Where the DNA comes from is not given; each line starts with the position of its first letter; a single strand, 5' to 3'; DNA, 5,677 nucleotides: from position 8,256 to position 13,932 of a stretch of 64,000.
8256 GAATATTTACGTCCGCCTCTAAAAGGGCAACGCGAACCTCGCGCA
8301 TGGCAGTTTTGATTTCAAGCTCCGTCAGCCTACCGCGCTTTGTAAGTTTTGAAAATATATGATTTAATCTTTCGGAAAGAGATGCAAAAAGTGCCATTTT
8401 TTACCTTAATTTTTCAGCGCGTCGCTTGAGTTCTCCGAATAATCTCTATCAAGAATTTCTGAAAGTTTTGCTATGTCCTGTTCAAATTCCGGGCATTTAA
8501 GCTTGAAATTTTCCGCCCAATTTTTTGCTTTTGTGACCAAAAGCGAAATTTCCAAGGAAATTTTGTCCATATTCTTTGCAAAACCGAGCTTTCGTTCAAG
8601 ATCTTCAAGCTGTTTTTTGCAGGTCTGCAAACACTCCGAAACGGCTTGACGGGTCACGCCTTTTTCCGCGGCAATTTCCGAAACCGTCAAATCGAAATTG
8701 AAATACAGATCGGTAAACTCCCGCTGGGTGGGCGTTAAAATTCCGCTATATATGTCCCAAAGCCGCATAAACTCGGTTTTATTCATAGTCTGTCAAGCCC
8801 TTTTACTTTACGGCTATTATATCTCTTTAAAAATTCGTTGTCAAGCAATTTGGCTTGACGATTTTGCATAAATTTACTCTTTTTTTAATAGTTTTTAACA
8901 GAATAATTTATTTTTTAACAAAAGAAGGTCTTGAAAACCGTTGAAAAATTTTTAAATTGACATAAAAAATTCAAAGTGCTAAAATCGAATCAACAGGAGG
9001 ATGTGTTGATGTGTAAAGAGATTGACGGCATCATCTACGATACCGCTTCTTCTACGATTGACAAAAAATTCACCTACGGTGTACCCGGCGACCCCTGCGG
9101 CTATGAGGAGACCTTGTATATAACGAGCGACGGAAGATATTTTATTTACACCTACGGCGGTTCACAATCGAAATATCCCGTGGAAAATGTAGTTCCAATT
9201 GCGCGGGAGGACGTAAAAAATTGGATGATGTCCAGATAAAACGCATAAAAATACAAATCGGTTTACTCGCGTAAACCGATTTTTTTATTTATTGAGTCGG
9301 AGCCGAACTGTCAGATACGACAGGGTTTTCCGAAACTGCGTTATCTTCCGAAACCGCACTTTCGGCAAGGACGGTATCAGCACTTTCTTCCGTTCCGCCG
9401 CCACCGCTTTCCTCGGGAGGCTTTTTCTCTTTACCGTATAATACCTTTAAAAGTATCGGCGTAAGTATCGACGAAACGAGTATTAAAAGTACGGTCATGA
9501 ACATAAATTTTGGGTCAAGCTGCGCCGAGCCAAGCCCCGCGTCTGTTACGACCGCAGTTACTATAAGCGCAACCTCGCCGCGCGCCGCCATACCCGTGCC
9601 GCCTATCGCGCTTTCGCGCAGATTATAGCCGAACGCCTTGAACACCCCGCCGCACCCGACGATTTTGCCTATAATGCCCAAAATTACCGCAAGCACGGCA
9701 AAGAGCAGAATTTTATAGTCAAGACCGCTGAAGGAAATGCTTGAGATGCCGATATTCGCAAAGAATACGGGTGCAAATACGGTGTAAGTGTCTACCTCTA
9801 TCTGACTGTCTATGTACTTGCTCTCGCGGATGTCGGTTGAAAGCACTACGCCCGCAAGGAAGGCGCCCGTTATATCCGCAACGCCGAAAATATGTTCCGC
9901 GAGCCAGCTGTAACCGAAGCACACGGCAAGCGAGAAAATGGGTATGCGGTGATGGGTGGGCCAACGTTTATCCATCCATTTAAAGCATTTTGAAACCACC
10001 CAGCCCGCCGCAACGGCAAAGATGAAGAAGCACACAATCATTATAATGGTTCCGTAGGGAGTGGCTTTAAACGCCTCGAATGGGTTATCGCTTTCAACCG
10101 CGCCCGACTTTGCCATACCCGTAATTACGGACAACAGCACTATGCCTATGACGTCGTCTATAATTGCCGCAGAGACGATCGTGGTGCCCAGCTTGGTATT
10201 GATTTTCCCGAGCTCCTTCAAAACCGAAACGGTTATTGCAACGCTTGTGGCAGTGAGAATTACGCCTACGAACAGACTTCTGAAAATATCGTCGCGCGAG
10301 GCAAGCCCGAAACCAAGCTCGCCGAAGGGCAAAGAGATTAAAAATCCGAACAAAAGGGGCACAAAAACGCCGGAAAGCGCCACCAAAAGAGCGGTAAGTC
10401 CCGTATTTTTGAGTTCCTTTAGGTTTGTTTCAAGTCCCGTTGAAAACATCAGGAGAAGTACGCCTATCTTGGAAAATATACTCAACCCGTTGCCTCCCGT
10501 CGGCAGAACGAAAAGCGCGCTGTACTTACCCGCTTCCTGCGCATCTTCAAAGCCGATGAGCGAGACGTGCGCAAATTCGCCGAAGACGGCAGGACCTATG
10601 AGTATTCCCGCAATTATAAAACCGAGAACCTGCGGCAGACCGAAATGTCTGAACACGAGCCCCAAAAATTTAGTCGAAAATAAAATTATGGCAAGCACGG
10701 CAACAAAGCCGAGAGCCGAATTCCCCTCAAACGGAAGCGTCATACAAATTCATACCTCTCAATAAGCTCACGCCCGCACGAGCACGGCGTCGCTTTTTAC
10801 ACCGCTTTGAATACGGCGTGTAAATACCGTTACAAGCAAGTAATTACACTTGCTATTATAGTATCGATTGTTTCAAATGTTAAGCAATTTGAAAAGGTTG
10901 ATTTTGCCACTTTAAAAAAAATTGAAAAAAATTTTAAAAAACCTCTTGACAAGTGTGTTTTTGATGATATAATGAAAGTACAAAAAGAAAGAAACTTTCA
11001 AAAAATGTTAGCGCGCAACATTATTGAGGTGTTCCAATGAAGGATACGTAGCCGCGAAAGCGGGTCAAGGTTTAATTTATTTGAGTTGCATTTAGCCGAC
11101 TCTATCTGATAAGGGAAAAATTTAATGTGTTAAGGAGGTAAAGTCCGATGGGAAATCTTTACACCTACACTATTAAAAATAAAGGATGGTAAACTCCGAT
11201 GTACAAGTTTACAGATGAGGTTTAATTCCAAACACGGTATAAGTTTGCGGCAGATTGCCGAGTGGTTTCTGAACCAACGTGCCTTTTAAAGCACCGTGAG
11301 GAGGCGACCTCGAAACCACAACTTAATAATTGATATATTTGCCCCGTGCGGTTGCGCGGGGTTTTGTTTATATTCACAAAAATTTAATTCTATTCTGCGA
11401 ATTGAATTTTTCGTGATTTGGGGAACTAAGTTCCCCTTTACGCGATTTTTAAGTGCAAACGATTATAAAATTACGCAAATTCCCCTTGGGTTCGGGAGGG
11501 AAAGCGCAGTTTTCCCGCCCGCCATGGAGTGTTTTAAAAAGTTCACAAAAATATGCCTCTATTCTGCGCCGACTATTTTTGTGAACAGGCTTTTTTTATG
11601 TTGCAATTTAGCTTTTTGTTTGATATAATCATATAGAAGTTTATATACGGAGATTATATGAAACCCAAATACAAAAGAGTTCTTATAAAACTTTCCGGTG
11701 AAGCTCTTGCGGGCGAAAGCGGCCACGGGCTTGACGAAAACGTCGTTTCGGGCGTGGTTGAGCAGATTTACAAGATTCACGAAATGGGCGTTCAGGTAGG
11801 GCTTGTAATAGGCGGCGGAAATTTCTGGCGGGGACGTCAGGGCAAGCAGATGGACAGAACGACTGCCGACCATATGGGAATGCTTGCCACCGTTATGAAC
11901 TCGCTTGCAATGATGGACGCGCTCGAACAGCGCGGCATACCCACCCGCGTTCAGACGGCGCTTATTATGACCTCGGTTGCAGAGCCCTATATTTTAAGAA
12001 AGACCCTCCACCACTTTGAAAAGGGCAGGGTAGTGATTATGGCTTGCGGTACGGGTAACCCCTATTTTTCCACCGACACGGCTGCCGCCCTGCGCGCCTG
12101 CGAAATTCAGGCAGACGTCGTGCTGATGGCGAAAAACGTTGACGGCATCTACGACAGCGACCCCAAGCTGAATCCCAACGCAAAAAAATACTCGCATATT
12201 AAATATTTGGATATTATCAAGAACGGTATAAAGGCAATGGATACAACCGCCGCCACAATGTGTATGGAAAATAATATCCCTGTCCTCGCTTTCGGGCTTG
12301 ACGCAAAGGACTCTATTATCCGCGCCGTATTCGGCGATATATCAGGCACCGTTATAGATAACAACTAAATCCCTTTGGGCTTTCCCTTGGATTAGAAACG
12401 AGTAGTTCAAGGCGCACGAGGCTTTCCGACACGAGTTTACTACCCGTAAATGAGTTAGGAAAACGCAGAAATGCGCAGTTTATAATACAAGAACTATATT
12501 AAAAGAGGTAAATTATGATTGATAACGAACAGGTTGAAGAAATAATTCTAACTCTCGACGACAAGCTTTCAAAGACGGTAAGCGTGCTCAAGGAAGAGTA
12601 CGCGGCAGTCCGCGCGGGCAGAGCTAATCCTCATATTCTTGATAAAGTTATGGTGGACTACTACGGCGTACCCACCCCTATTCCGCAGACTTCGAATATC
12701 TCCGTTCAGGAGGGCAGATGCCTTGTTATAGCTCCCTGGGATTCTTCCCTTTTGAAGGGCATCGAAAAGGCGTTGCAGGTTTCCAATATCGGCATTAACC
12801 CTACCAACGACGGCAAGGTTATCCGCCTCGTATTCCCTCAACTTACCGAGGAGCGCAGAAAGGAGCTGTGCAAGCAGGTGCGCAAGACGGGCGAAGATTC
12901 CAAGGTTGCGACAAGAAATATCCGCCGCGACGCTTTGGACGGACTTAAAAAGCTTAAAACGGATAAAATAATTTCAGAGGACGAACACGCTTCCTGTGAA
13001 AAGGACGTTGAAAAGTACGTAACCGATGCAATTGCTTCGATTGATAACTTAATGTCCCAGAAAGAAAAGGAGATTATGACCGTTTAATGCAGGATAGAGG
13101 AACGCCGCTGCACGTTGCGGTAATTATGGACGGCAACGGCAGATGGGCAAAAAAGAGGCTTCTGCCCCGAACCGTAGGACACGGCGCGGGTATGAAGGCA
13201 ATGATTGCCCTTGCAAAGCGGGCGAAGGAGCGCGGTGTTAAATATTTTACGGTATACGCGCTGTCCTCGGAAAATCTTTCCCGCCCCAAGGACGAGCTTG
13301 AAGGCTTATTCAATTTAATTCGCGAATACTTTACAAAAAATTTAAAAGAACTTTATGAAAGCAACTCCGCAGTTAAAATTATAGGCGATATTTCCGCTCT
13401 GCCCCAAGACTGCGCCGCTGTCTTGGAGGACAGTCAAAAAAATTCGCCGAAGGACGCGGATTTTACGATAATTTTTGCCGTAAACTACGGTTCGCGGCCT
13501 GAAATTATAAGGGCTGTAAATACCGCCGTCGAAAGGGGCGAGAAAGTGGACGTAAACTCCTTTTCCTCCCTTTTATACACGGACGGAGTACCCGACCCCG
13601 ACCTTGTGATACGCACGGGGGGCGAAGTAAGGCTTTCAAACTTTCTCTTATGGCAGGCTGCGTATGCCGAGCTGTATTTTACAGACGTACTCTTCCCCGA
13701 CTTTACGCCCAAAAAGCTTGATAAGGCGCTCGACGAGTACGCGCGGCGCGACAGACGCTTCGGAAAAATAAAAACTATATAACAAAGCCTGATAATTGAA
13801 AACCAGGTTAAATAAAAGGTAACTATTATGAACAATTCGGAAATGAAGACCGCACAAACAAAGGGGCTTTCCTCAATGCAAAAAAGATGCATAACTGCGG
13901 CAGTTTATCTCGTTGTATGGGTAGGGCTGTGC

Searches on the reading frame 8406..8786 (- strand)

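Call 52: search_protein_families(library=pfam, proteins=[window:8406-8786:-], max_evalue=0.00001)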
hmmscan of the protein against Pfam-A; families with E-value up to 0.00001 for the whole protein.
window:8406-8786:- (126 aa): 1 family
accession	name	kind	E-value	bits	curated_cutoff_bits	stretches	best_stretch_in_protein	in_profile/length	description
PF04297.20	UPF0122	-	1.2e-18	67.6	22.7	1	4-77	5-78/101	Putative helix-turn-helix protein, YlxM / p13 like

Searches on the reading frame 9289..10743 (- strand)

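Call 45: search_protein_families(library=pfam, proteins=[window:9289-10743:-], max_evalue=0.00001)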
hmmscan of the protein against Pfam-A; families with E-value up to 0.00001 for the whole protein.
window:9289-10743:- (484 aa): 1 family
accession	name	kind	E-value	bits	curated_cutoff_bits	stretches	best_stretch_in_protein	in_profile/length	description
PF00999.27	Na_H_Exchanger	-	8.4e-60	203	26.2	1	24-432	4-373/375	Sodium/hydrogen exchanger, transmembrane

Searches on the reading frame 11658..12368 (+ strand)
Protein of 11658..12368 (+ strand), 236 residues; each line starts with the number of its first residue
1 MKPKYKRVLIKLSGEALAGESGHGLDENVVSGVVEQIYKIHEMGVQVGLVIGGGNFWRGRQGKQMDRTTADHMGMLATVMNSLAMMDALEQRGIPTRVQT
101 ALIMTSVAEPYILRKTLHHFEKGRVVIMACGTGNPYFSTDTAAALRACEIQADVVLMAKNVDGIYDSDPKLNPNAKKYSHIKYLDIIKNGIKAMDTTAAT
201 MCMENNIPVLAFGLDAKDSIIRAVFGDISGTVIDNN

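Call 45: search_protein_families(library=pfam, proteins=[window:11658-12368:+], max_evalue=0.00001)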
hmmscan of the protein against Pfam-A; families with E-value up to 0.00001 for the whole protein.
window:11658-12368:+ (236 aa): 1 family
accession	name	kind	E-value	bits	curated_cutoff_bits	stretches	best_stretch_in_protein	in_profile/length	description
PF00696.33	AA_kinase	-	1e-34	120.7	24.9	1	6-209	1-230/234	Amino acid kinase family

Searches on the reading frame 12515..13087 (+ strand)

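Call 52: search_protein_families(library=pfam, proteins=[window:12515-13087:+], max_evalue=0.00001)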
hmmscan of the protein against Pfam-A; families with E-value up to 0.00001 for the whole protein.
window:12515-13087:+ (190 aa): 1 family
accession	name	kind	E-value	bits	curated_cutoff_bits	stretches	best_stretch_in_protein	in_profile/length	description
PF01765.24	RRF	-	1.7e-63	213.8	29.7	1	25-188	1-164/164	Ribosome recycling factor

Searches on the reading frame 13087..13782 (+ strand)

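Call 52: search_protein_families(library=pfam, proteins=[window:13087-13782:+], max_evalue=0.00001)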
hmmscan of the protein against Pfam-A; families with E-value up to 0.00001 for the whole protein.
window:13087-13782:+ (231 aa): 1 family
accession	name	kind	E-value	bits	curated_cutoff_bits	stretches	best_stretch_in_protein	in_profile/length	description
PF01255.24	Prenyltransf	-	4.4e-75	252.4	27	1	13-226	1-219/219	Putative undecaprenyl diphosphate synthase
